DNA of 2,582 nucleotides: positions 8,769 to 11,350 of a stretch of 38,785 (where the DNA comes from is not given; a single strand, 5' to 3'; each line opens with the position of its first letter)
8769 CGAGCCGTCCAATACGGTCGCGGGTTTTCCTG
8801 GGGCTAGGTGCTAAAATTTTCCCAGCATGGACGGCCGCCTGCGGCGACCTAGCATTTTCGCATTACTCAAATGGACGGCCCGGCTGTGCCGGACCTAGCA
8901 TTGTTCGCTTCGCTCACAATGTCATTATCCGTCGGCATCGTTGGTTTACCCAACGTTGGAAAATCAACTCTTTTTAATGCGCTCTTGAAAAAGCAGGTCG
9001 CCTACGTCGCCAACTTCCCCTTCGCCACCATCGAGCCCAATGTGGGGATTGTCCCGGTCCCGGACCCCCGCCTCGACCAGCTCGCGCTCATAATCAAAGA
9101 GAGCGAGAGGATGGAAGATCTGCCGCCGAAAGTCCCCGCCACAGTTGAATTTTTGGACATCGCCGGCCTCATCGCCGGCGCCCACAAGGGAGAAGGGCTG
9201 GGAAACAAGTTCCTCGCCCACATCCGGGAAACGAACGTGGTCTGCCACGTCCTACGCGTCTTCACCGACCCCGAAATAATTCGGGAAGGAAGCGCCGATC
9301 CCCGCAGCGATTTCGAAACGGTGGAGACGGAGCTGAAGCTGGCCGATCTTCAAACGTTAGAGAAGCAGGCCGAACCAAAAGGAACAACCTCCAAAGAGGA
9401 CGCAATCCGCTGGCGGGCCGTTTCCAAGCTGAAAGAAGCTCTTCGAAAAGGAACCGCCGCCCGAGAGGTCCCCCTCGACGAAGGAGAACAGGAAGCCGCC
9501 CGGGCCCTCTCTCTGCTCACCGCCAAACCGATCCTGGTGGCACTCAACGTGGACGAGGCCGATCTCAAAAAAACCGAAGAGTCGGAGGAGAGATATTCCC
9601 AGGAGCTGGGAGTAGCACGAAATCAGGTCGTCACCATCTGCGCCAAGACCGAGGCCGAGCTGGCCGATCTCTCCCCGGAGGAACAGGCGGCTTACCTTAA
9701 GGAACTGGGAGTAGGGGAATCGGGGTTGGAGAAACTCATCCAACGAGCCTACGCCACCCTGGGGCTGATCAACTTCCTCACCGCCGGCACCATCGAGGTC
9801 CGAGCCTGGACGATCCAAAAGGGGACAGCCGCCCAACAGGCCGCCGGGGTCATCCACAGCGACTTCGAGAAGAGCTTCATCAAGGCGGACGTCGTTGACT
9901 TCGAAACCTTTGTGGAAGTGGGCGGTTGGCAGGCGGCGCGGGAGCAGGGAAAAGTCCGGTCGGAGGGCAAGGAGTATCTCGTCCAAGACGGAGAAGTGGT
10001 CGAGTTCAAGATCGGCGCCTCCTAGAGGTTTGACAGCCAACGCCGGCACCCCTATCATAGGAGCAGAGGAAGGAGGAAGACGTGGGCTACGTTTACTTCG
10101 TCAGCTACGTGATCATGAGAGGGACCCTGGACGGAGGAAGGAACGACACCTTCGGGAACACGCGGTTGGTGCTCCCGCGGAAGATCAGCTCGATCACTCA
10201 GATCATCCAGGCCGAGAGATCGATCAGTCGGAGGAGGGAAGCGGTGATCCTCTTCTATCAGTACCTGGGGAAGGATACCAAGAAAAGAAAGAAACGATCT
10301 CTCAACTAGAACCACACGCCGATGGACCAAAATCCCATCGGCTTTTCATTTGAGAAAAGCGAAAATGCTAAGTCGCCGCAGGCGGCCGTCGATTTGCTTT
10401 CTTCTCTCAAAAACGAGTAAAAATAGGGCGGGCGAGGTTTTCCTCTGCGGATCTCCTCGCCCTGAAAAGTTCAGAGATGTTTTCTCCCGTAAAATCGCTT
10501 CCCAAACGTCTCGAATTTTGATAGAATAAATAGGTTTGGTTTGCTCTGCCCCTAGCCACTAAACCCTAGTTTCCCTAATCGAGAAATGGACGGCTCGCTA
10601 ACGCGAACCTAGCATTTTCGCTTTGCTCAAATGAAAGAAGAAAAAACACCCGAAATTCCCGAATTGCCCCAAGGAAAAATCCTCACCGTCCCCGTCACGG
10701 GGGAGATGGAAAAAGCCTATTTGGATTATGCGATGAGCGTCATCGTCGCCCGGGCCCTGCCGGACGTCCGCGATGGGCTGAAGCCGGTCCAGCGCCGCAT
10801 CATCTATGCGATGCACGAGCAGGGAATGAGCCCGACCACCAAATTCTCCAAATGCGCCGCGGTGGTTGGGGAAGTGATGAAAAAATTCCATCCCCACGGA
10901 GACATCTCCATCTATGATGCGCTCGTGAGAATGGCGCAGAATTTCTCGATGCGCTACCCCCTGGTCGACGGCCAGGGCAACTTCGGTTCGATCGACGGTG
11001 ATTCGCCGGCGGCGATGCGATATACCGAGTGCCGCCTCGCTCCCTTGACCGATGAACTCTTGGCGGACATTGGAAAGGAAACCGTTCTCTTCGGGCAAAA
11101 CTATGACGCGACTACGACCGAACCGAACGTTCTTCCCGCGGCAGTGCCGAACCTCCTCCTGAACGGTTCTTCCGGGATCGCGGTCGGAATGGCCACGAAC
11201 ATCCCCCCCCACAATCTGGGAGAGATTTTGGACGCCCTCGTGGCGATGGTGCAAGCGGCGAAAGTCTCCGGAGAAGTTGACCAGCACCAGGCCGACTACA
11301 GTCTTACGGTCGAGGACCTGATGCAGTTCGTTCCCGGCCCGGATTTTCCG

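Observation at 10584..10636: Forward copies of the element sit 20-23 nt upstream of Shine-Dalgarno-less ATG starts (portable promoter/leader cassette?)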

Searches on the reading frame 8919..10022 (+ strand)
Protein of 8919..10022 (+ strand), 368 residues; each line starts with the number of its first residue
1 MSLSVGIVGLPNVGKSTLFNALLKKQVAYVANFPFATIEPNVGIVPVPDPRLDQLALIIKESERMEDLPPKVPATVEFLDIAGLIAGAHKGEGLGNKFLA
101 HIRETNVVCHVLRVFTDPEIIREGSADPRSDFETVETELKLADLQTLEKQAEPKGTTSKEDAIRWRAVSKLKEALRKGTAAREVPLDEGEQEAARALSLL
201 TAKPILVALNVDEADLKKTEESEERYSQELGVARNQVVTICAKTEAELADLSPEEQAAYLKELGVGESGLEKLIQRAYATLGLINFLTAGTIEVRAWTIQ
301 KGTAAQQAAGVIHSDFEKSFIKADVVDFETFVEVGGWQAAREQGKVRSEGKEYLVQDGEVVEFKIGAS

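Call 29: find_homologous_proteins(query=window:8919-10022:+, max_evalue=1e-100)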
Query window:8919-10022:+ (368 aa): 2934 proteins with E <= 1e-100 among 8000 candidates; the best 120 are listed.
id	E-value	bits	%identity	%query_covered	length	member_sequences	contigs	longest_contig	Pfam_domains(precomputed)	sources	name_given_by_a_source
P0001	2.1e-211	719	90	100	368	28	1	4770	PF01926.30,PF02421.25,PF06071.20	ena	-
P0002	9.4e-210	714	90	100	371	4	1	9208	PF01926.30,PF02421.25,PF06071.20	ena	-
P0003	1.2e-206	703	87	100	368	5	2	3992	PF01926.30,PF02421.25,PF06071.20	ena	-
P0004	1.9e-205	700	87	100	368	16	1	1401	PF01926.30,PF02421.25,PF06071.20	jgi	-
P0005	4.5e-205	698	88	100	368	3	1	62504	PF01926.30,PF02421.25,PF06071.20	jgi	jgi:hypothetical protein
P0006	2.0e-201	686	86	100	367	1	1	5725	PF01926.30,PF02421.25,PF06071.20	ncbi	-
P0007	4.7e-197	672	83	100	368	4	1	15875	PF01926.30,PF02421.25,PF06071.20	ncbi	ncbi:MAG: redox-regulated ATPase YchF [Patescibacteria group bacterium]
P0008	1.1e-196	671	85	100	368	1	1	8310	PF01926.30,PF02421.25,PF06071.20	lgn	-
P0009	5.2e-193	659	83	100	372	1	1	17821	PF01926.30,PF02421.25,PF06071.20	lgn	-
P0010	2.1e-181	621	77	100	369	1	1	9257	PF01926.30,PF02421.25,PF06071.20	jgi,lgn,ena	-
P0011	1.0e-171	589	75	100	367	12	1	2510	PF01926.30,PF02421.25,PF06071.20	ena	-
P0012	9.0e-171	586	75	100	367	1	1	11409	PF01926.30,PF02421.25,PF06071.20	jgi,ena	-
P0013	1.2e-165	569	71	100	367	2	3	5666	PF01926.30,PF02421.25,PF06071.20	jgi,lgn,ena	-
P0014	2.4e-163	561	70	99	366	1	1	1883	PF01926.30,PF02421.25,PF06071.20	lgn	-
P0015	4.0e-163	560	69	99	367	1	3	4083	PF01926.30,PF02421.25,PF06071.20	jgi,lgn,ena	jgi:GTP-binding protein YchF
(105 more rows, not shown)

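Call 30: find_encoding_contigs(protein=P0005, flank=10000, max_places=1)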
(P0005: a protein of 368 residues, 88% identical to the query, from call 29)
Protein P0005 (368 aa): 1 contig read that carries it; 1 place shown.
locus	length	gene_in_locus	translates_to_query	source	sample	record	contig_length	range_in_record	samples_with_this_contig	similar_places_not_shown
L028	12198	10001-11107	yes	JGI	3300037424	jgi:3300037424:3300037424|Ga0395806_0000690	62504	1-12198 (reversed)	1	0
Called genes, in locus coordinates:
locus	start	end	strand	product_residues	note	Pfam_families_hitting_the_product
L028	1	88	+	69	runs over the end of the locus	-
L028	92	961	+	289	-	PF00892:EamA, PF03151:TPT (weak)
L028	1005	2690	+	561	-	PF06418:CTP_synth_N, PF00117:GATase, PF07722:Peptidase_C26 (weak)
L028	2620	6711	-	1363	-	PF07495:Y_Y_Y (faint), PF15418:DUF4625 (faint), PF12245:Big_3_2 (faint), PF13750:Big_3_3 (faint), PF25788:Ig_Rha78A_N (faint), PF17957:Big_7 (weak), PF19077:Big_13 (weak), PF16656:Pur_ac_phosph_N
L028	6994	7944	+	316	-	PF00438:S-AdoMet_synt_N, PF02772:S-AdoMet_synt_M, PF02773:S-AdoMet_synt_C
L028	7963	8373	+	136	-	-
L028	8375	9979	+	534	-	PF12229:PG_binding_4 (faint), PF01522:Polysacc_deac_1, PF10096:DUF2334 (weak)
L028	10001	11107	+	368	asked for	PF01926:MMR_HSR1, PF02421:FeoB_N (weak), PF06071:YchF-GTPase_C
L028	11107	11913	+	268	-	PF03477:ATP-cone, PF04471:Mrr_cat (weak)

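Call 31: find_encoding_contigs(protein=P0007, flank=10000, max_places=1)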
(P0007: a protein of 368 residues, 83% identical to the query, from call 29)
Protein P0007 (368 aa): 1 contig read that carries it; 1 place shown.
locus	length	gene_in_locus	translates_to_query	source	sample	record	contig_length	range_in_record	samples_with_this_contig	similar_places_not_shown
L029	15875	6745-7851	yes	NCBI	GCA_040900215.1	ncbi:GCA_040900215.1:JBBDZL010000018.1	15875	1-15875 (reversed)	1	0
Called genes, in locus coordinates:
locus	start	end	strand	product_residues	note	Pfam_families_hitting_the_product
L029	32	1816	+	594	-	PF00009:GTP_EFTU, PF01926:MMR_HSR1 (weak), PF03144:GTP_EFTU_D2, PF22042:EF-G_D2, PF00679:EFG_C, PF21018:BipA_C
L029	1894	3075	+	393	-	-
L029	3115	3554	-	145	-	-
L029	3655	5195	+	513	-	PF06418:CTP_synth_N, PF00117:GATase, PF07722:Peptidase_C26 (weak)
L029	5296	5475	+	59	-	-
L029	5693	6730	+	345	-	PF00438:S-AdoMet_synt_N, PF02772:S-AdoMet_synt_M, PF02773:S-AdoMet_synt_C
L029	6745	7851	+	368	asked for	PF01926:MMR_HSR1, PF02421:FeoB_N (weak), PF06071:YchF-GTPase_C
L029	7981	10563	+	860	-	PF00521:DNA_topoisoIV, PF03989:DNA_gyraseA_C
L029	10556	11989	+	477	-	PF00478:IMPDH, PF03060:NMO (weak), PF00571:CBS, PF01070:FMN_dh, PF03060:NMO, PF00977:His_biosynth (faint)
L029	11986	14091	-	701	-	PF00122:E1-E2_ATPase, PF00702:Hydrolase, PF12710:HAD (weak), PF08282:Hydrolase_3 (weak)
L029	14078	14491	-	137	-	-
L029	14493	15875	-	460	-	PF07992:Pyr_redox_2, PF00070:Pyr_redox, PF02852:Pyr_redox_dim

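Call 32: find_encoding_contigs(protein=P0009, flank=10000, max_places=1)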
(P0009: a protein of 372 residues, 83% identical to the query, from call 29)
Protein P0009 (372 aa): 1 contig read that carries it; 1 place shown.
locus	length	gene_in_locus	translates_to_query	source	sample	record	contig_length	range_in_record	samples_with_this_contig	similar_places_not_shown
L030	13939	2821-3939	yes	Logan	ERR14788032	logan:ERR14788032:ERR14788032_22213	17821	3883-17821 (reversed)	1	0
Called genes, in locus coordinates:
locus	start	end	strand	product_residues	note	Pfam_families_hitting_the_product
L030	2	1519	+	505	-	?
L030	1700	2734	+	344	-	PF00438:S-AdoMet_synt_N, PF02772:S-AdoMet_synt_M, PF02773:S-AdoMet_synt_C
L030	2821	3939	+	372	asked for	PF01926:MMR_HSR1, PF02421:FeoB_N (weak), PF06071:YchF-GTPase_C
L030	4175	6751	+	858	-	PF00521:DNA_topoisoIV, PF03989:DNA_gyraseA_C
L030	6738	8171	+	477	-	PF00478:IMPDH, PF03060:NMO (weak), PF00571:CBS, PF01070:FMN_dh, PF03060:NMO, PF00977:His_biosynth (faint), PF01207:Dus (faint)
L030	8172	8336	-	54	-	-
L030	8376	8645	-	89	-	PF02583:Trns_repr_metal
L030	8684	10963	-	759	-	PF00122:E1-E2_ATPase, PF00702:Hydrolase, PF08282:Hydrolase_3 (faint)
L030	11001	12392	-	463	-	PF07992:Pyr_redox_2, PF13738:Pyr_redox_3, PF00070:Pyr_redox, PF02852:Pyr_redox_dim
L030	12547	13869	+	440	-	PF00206:Lyase_1, PF08328:ASL_C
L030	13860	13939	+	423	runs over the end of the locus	PF00709:Adenylsucc_synt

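Call 33: find_encoding_contigs(protein=P0010, flank=10000, max_places=1)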
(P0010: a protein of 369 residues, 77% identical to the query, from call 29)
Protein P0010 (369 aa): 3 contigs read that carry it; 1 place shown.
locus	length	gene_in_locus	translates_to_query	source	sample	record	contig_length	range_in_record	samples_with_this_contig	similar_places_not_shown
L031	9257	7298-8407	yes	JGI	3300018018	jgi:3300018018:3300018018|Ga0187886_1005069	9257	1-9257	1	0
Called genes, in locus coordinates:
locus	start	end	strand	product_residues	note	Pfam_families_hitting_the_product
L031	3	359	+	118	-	?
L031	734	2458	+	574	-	PF10131:PTPS_related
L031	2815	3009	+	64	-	-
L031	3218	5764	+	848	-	PF00690:Cation_ATPase_N, PF00122:E1-E2_ATPase, PF00702:Hydrolase, PF13246:Cation_ATPase, PF08282:Hydrolase_3 (faint), PF00689:Cation_ATPase_C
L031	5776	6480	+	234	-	PF00005:ABC_tran, PF13304:AAA_21 (faint)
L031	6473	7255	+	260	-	PF00950:ABC-3, PF01032:FecCD (weak)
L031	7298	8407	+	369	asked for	PF01926:MMR_HSR1, PF02421:FeoB_N (weak), PF06071:YchF-GTPase_C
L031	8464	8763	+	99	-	-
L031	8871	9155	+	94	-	-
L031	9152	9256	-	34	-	?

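Call 48: find_encoding_contigs(protein=P0002, flank=4000, max_places=2)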
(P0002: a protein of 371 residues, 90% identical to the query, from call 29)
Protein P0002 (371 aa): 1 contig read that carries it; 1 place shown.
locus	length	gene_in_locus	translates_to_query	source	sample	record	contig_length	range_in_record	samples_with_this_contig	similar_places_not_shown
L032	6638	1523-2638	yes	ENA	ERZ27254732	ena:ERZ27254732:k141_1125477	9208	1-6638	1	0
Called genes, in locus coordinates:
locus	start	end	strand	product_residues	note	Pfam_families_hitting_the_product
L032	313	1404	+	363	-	PF00438:S-AdoMet_synt_N, PF02772:S-AdoMet_synt_M, PF02773:S-AdoMet_synt_C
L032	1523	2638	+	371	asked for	PF01926:MMR_HSR1, PF02421:FeoB_N (weak), PF06071:YchF-GTPase_C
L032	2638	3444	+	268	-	PF03477:ATP-cone, PF04471:Mrr_cat (weak)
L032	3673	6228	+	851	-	PF00521:DNA_topoisoIV, PF03989:DNA_gyraseA_C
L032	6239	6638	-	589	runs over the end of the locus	PF00122:E1-E2_ATPase, PF00702:Hydrolase, PF08282:Hydrolase_3 (faint)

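Call 49: find_encoding_contigs(protein=P0001, flank=4000, max_places=2)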
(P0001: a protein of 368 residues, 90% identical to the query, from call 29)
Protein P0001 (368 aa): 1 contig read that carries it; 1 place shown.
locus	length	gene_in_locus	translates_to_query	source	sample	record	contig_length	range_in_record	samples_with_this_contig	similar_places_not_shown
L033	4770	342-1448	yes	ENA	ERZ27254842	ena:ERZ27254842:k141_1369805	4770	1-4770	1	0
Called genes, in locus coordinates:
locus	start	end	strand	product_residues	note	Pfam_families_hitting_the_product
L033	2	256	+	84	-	?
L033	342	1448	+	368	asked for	PF01926:MMR_HSR1, PF02421:FeoB_N (weak), PF06071:YchF-GTPase_C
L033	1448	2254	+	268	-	PF03477:ATP-cone, PF04471:Mrr_cat (weak)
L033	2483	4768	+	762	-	?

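Call 50: find_encoding_contigs(protein=P0006, flank=4000, max_places=2)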
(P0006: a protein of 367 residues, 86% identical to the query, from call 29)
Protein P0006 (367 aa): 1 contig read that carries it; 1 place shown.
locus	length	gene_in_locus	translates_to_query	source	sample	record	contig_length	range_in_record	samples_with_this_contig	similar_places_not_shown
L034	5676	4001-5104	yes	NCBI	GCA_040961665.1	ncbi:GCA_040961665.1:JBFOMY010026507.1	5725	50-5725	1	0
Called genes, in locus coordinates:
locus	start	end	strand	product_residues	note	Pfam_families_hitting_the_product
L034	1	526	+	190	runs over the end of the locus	?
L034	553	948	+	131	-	-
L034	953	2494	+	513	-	PF01522:Polysacc_deac_1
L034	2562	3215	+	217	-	PF02463:SMC_N (faint), PF00005:ABC_tran, PF13304:AAA_21 (faint)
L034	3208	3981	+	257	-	PF00950:ABC-3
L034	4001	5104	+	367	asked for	PF01926:MMR_HSR1, PF02421:FeoB_N (weak), PF06071:YchF-GTPase_C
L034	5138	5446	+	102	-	-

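Call 51: find_encoding_contigs(protein=P0008, flank=4000, max_places=2)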
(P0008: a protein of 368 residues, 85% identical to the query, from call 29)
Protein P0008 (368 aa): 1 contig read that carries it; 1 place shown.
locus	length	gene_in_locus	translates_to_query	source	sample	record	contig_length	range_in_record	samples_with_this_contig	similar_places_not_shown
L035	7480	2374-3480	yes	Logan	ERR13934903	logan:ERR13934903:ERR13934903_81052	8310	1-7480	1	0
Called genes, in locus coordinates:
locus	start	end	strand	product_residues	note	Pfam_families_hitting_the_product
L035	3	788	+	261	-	?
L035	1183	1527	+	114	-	PF00005:ABC_tran, PF13304:AAA_21 (faint)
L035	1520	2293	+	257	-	PF00950:ABC-3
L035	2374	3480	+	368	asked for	PF01926:MMR_HSR1, PF02421:FeoB_N (weak), PF06071:YchF-GTPase_C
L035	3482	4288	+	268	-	PF03477:ATP-cone, PF04471:Mrr_cat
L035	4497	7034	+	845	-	PF00521:DNA_topoisoIV, PF03989:DNA_gyraseA_C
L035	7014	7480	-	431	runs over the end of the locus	?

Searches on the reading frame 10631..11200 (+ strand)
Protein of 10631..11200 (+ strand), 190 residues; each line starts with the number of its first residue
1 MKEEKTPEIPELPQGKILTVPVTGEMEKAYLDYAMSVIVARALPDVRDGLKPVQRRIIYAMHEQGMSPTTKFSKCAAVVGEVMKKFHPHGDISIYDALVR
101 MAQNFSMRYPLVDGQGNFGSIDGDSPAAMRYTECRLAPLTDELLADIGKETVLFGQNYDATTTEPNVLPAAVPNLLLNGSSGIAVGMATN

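Call 72: search_protein_families(library=pfam, proteins=[window:10631-11200:+], max_evalue=0.01)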
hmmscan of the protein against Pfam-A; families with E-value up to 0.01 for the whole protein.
window:10631-11200:+ (190 aa): 1 family
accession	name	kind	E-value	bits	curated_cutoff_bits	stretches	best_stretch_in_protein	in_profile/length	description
PF00521.26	DNA_topoisoIV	-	3.8e-77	260.4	31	1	41-190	1-150/432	DNA gyrase/topoisomerase IV, subunit A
